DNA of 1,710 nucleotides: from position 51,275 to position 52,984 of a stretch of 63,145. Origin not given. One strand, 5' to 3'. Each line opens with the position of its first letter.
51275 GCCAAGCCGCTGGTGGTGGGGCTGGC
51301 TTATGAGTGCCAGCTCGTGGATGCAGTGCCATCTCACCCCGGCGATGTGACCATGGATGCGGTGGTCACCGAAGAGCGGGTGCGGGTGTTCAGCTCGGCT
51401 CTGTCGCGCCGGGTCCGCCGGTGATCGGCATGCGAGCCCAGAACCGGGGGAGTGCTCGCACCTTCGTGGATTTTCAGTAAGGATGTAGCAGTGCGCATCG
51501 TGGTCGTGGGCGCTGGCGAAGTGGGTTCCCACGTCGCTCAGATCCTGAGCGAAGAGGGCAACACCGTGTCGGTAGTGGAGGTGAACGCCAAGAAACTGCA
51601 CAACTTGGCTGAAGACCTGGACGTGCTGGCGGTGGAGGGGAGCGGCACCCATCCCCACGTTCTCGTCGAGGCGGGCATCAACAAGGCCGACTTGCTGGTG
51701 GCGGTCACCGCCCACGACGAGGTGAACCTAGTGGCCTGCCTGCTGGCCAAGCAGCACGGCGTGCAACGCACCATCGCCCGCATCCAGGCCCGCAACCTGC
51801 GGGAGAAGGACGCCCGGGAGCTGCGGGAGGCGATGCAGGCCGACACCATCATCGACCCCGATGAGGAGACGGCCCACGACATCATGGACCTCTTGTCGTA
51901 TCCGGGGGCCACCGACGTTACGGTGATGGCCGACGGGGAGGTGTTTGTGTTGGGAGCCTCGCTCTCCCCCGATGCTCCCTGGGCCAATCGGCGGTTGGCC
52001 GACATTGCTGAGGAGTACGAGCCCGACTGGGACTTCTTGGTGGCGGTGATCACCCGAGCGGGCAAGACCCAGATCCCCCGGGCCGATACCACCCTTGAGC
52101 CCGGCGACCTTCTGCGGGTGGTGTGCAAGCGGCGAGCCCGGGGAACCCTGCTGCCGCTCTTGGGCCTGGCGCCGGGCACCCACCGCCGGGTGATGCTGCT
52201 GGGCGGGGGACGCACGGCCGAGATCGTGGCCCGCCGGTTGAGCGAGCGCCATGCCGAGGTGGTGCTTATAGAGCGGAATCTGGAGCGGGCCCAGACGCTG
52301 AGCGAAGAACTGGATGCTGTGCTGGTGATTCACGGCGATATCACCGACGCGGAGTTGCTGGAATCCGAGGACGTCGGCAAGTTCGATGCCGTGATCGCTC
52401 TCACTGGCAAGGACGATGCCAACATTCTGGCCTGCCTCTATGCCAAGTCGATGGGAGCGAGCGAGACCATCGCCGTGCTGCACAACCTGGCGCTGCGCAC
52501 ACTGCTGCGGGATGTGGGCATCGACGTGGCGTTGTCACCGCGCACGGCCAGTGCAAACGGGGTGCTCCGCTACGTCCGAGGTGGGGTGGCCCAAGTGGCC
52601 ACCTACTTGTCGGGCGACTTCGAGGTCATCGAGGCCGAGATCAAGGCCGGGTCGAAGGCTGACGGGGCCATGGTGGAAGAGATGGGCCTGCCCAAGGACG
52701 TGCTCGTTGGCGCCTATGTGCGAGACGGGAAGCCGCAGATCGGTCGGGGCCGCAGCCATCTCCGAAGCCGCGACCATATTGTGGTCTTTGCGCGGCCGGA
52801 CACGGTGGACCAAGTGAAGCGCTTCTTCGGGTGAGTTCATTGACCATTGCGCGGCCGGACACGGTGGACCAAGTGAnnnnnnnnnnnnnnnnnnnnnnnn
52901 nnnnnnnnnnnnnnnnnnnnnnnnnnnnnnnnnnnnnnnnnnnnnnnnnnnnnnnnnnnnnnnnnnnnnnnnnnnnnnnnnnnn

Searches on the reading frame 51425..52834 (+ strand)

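Call 13: search_protein_families(library=pfam, proteins=[window:51425-52834:+])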
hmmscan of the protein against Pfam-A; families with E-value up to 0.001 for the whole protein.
window:51425-52834:+ (469 aa): 19 families
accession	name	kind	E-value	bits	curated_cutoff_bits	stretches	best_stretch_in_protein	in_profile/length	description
PF02254.24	TrkA_N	-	9.5e-51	171.4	23.8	2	256-372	1-116/116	TrkA-N domain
PF02080.26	TrkA_C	-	1.9e-22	79.4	27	2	179-245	5-69/71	TrkA-C domain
PF01488.26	Shikimate_DH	-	5e-14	53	24.3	2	253-314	12-75/138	Shikimate / quinate 5-dehydrogenase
PF13241.12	NAD_binding_7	-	2e-10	41.6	22.1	2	24-113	9-87/104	Putative NAD(P)-binding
PF03807.23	F420_oxidored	-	7.1e-09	36.6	21.6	0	256-302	2-46/94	NADP oxidoreductase coenzyme F420-dependent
PF03435.24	Sacchrp_dh_NADP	-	2.7e-08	34.6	25.1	0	25-136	1-120/129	Saccharopine dehydrogenase NADP binding domain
PF13460.12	NAD_binding_10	-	4.4e-07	30.4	27.2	1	261-335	3-74/184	NAD(P)H-binding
PF00107.32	ADH_zinc_N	-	2e-06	28.2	31.8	0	335-409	5-79/129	Zinc-binding dehydrogenase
PF07992.20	Pyr_redox_2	-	3.9e-06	26.9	26.1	0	18-64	138-184/291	Pyridine nucleotide-disulphide oxidoreductase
PF00106.31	adh_short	-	3e-05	24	26.6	0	268-310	16-62/195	short chain dehydrogenase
PF00070.33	Pyr_redox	-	3.1e-05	24.8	22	0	24-60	1-37/82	Pyridine nucleotide-disulphide oxidoreductase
PF01262.27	AlaDh_PNT_C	-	4.6e-05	23.4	23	0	23-93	29-98/214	Alanine dehydrogenase/PNT, C-terminal domain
PF01370.27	Epimerase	-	8.6e-05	22.5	20.9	0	25-120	1-84/240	NAD dependent epimerase/dehydratase family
PF02737.24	3HCDH_N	-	0.00017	22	22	1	25-65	2-42/180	3-hydroxyacyl-CoA dehydrogenase, NAD binding domain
PF02826.25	2-Hacid_dh_C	-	0.00021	21.2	25.1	0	24-59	38-73/178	D-isomer specific 2-hydroxyacid dehydrogenase, NAD binding domain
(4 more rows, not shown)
